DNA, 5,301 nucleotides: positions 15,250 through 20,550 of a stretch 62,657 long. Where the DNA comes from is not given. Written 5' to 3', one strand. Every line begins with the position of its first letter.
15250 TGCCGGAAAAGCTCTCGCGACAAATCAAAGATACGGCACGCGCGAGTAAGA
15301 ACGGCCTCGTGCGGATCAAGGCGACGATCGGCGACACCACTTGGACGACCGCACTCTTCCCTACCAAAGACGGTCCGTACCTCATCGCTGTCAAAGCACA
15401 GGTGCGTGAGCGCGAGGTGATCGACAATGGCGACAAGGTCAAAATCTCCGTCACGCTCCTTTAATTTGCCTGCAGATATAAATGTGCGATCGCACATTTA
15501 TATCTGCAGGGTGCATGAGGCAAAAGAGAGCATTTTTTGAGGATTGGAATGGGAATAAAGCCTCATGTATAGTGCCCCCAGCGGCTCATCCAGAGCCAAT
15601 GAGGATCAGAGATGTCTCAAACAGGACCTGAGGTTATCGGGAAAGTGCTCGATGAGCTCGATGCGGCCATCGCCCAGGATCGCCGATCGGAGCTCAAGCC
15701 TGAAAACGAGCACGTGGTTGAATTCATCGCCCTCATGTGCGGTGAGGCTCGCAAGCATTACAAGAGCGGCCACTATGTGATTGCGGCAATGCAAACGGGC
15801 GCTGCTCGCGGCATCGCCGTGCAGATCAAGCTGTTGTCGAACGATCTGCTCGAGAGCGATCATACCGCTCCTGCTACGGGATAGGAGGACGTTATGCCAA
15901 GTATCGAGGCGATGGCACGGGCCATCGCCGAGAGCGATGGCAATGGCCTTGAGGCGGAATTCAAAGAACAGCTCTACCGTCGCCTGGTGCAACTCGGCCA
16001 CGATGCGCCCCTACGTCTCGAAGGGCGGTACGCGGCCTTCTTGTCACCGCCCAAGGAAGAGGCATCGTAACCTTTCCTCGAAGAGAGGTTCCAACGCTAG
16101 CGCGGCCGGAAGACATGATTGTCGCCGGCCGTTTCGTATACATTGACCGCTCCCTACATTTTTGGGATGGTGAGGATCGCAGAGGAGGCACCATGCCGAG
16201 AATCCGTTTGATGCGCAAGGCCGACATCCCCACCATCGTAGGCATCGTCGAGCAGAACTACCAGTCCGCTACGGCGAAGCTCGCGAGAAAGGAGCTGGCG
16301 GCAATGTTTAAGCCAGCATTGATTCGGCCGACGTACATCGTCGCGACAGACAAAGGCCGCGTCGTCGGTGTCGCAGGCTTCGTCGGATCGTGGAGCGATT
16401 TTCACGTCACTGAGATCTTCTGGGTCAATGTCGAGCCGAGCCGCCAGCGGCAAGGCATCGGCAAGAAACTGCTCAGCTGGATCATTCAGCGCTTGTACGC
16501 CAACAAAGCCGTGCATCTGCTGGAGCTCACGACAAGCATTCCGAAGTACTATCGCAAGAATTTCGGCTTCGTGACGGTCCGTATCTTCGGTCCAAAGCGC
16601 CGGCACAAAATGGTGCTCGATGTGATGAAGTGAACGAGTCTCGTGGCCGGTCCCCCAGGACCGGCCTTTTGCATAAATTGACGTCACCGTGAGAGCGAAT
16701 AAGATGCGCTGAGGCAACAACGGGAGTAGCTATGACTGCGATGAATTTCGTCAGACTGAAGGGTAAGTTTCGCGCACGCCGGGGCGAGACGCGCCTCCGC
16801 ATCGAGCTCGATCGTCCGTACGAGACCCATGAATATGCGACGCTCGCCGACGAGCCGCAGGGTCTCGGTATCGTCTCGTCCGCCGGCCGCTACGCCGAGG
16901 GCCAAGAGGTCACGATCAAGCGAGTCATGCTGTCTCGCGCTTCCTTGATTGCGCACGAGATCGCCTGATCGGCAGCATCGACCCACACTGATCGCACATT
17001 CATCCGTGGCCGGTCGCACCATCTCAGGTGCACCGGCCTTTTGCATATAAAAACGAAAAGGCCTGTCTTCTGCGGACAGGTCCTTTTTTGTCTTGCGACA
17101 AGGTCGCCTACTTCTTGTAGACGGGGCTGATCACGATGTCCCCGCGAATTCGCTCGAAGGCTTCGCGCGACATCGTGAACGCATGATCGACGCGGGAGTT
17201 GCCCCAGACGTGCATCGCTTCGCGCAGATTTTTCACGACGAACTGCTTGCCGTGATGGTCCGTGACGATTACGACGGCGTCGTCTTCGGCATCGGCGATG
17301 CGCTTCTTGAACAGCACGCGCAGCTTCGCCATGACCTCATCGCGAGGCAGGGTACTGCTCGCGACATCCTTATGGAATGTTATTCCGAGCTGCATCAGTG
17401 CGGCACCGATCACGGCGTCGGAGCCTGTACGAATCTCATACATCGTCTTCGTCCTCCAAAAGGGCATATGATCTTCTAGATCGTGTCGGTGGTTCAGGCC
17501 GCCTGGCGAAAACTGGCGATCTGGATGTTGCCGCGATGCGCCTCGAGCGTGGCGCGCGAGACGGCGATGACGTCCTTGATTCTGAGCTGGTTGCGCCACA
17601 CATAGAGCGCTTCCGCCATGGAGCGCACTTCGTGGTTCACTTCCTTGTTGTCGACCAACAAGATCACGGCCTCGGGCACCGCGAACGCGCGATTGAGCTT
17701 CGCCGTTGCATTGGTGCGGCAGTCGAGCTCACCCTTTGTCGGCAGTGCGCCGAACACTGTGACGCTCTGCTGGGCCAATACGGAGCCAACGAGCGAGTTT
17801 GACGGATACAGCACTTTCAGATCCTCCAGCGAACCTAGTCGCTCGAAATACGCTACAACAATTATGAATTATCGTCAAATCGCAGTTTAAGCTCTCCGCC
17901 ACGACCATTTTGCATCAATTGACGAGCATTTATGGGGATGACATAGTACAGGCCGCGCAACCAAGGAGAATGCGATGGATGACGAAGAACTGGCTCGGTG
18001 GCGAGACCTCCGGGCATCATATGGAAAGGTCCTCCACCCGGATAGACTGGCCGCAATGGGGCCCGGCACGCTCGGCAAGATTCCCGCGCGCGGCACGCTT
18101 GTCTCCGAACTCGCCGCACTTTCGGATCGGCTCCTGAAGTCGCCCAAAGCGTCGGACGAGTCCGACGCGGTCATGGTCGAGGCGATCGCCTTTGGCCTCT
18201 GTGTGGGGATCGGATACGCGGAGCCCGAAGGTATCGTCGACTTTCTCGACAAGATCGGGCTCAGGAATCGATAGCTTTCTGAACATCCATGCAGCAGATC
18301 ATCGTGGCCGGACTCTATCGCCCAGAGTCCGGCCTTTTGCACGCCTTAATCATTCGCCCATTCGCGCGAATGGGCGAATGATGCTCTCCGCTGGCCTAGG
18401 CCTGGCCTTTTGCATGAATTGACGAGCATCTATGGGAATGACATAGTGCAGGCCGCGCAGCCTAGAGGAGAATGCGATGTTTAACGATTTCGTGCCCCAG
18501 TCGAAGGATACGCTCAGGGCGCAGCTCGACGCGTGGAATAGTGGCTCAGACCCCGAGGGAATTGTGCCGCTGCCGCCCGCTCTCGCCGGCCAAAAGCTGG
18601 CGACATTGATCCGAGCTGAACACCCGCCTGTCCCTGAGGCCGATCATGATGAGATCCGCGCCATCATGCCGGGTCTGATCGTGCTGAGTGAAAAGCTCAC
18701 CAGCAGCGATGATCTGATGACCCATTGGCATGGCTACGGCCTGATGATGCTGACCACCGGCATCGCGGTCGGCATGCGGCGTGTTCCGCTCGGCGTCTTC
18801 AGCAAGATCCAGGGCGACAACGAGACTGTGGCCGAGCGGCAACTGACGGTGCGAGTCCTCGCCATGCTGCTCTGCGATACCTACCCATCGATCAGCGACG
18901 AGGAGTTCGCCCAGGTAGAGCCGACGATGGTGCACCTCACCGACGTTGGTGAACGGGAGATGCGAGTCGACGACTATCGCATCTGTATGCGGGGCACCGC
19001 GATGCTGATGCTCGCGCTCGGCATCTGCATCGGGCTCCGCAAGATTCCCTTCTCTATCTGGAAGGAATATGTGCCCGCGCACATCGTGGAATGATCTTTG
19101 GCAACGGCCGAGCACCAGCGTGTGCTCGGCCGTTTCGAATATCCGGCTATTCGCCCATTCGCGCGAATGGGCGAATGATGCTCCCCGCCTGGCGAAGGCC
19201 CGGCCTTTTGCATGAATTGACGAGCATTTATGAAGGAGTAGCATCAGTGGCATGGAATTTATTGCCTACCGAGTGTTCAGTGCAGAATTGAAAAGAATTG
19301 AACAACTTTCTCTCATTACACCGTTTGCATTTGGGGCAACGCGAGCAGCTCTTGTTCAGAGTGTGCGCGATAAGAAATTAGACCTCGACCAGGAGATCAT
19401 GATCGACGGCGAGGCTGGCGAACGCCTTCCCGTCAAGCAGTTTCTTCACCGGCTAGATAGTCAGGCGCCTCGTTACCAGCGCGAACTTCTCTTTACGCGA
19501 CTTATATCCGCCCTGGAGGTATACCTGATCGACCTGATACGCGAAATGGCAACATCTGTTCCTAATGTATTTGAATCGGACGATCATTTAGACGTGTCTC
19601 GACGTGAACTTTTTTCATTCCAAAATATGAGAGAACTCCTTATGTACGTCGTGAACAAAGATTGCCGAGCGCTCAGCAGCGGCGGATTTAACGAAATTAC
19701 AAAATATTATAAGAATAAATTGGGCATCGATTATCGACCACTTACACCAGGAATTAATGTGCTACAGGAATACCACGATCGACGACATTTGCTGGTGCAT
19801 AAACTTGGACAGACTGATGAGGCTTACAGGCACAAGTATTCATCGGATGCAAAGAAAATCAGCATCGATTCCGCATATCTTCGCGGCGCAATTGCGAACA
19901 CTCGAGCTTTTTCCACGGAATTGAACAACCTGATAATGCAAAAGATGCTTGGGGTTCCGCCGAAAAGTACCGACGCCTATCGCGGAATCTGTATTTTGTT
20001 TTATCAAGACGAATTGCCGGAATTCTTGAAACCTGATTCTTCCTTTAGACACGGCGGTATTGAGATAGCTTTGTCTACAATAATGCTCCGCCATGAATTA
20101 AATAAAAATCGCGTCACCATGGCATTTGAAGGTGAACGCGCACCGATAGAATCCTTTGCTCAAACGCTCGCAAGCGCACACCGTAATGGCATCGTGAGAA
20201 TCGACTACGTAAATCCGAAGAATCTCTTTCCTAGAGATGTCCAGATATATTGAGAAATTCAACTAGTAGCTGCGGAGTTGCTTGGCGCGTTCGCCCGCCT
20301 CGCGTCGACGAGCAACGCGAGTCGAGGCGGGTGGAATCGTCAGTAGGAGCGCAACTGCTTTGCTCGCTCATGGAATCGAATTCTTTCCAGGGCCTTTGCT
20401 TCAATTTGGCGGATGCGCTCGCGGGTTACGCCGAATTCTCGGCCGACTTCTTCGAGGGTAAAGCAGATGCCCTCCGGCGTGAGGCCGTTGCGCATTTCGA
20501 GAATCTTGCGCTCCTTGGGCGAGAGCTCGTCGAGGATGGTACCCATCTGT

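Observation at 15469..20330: Tandem array of autonomous small-gene cassettes joined by one reiterated terminator-promoter junction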

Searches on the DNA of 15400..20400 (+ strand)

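Call 113: search_rna_families(source=window, start=15400, end=20400, threshold=evalue, max_evalue=1)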
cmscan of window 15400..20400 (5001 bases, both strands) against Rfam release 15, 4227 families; matches with E-value up to 1: 3.
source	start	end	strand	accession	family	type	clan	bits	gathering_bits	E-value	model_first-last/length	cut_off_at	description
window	15465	15515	-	RF03716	mir-7131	Gene; miRNA;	-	27.2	74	0.02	1-84/84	no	mir-7131 microRNA precursor family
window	15464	15518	+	RF03716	mir-7131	Gene; miRNA;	-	26.4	74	0.034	1-84/84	no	mir-7131 microRNA precursor family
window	15476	15503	-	RF00252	Alfamo_CPB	Cis-reg;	-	16.4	70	0.45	116-143/182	no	Alfalfa mosaic virus coat protein binding (CPB) RNA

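Call 114: search_dna_similar(query=window:15469-20330:+, collection=phages, mode=distant, max_rows=5)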
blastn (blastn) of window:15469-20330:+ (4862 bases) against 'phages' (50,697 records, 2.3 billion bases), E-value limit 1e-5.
No match.

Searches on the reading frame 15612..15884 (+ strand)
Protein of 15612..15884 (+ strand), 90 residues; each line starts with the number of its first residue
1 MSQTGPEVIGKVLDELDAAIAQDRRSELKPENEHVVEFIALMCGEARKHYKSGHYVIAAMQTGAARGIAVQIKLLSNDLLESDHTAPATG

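Call 6: search_protein_families(library=pfam, max_evalue=0.1, proteins=[window:15612-15884:+])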
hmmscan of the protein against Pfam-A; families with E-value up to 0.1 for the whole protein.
window:15612-15884:+ (90 aa): 2 families
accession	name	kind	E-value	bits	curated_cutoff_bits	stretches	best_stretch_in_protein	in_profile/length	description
PF13935.11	Ead_Ea22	-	0.024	15.6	27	1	5-77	65-133/139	Ead/Ea22-like protein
PF00494.24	SQS_PSY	-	0.047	13.8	26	1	29-74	189-237/263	Squalene/phytoene synthase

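Call 7: search_protein_families(library=padloc, max_evalue=0.1, proteins=[window:15612-15884:+])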
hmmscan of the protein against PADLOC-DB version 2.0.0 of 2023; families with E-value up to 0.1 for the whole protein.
window:15612-15884:+ (90 aa): 0 families

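Call 40: search_protein_families(library=phrogs, max_evalue=0.01, proteins=[window:15612-15884:+])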
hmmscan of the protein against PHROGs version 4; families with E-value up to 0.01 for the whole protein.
window:15612-15884:+ (90 aa): 0 families

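Call 41: search_protein_families(library=ncbifam, max_evalue=0.01, proteins=[window:15612-15884:+])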
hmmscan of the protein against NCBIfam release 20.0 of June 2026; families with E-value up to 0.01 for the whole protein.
window:15612-15884:+ (90 aa): 0 families

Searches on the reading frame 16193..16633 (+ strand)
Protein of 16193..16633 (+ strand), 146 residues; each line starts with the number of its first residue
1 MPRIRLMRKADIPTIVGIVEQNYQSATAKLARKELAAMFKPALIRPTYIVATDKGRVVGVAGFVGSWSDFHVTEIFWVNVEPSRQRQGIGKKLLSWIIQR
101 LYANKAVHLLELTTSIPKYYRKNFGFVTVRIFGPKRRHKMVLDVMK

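Call 6: search_protein_families(library=pfam, max_evalue=0.1, proteins=[window:16193-16633:+])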
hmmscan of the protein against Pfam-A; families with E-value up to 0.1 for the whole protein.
window:16193-16633:+ (146 aa): 7 families
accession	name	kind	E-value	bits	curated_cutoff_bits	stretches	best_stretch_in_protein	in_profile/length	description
PF00583.31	Acetyltransf_1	-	7.4e-12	46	20.7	1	46-126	33-116/116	Acetyltransferase (GNAT) family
PF13508.13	Acetyltransf_7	-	5e-11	43.3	27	1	47-126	4-82/84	Acetyltransferase (GNAT) domain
PF13527.13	Acetyltransf_9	-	2.9e-07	31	25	1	3-125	1-125/127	Acetyltransferase (GNAT) domain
PF13673.13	Acetyltransf_10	-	2.3e-05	24.8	23.6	1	47-128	32-109/128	Acetyltransferase (GNAT) domain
PF13420.13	Acetyltransf_4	-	0.007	16.8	24.3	1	19-120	25-122/155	Acetyltransferase (GNAT) domain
PF08445.16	FR47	-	0.012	16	22.1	0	72-104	21-53/86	FR47-like protein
PF05491.19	RuvB_C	-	0.016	15.6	24.7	1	26-62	31-67/72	RuvB C-terminal winged helix domain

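Call 7: search_protein_families(library=padloc, max_evalue=0.1, proteins=[window:16193-16633:+])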
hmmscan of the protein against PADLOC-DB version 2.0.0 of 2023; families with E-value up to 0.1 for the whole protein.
window:16193-16633:+ (146 aa): 0 families

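Call 40: search_protein_families(library=phrogs, max_evalue=0.01, proteins=[window:16193-16633:+])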
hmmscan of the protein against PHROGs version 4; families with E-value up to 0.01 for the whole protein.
window:16193-16633:+ (146 aa): 1 family
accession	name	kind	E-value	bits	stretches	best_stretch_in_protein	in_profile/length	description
phrog_1249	-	other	7.5e-11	43.1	1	3-120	9-141/180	acetyltransferase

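Call 41: search_protein_families(library=ncbifam, max_evalue=0.01, proteins=[window:16193-16633:+])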
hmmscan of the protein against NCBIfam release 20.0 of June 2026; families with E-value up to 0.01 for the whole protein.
window:16193-16633:+ (146 aa): 13 families
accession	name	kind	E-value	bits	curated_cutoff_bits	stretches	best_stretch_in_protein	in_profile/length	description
NF005921.0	PRK07922.1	equivalog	8.3e-08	32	180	1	3-128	8-125/170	amino-acid N-acetyltransferase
TIGR01575.1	rimI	equivalog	1.5e-07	31.6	86.4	1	46-112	32-96/132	ribosomal protein S18-alanine N-acetyltransferase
NF005840.0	PRK07757.1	equivalog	2.3e-07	30.9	154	1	8-129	9-121/153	N-acetyltransferase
NF040501.1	resist_ArsN2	equivalog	4.4e-06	26.3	125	1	47-129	25-104/133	arsenic resistance N-acetyltransferase ArsN2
NF008964.0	PRK12308.1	equivalog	3.1e-05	22.5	657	1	4-123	466-577/624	argininosuccinate lyase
NF003641.0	PRK05279.1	equivalog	7.5e-05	21.7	344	1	47-130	335-416/441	amino-acid N-acetyltransferase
TIGR01890.1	N-Ac-Glu-synth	equivalog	0.00024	20.2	202.85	1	49-130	325-404/429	amino-acid N-acetyltransferase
NF002959.0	PRK03624.1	equivalog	0.00031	20.5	124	1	4-105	9-105/147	GNAT family acetyltransferase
NF007025.1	PRK09491.1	equivalog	0.00055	19.9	173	1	74-112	64-103/145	ribosomal protein S18-alanine N-acetyltransferase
NF007530.0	PRK10146.1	equivalog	0.0072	16.6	142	1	47-119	48-122/144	aminoalkylphosphonate N-acetyltransferase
NF002368.0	PRK01346.1-5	equivalog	0.0076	15.1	576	1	4-126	9-131/402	enhanced intracellular survival protein Eis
TIGR03448.1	mycothiol_MshD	equivalog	0.0077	15.6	163.1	1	30-104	187-260/294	mycothiol synthase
NF040503.1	resist_ArsN1a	equivalog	0.0078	16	170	1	4-112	1-116/159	arsinothricin resistance N-acetyltransferase ArsN1 family A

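Call 76: find_homologous_proteins(query=window:16193-16630:+, max_evalue=1e-10)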
Query window:16193-16630:+ (146 aa): 1 proteins with E <= 1e-10 among 14 candidates.
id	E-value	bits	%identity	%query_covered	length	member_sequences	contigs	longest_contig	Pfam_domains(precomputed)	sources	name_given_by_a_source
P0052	4.9e-91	320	100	100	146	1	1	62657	PF13673.14,PF13508.14,PF13527.14,PF00583.32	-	-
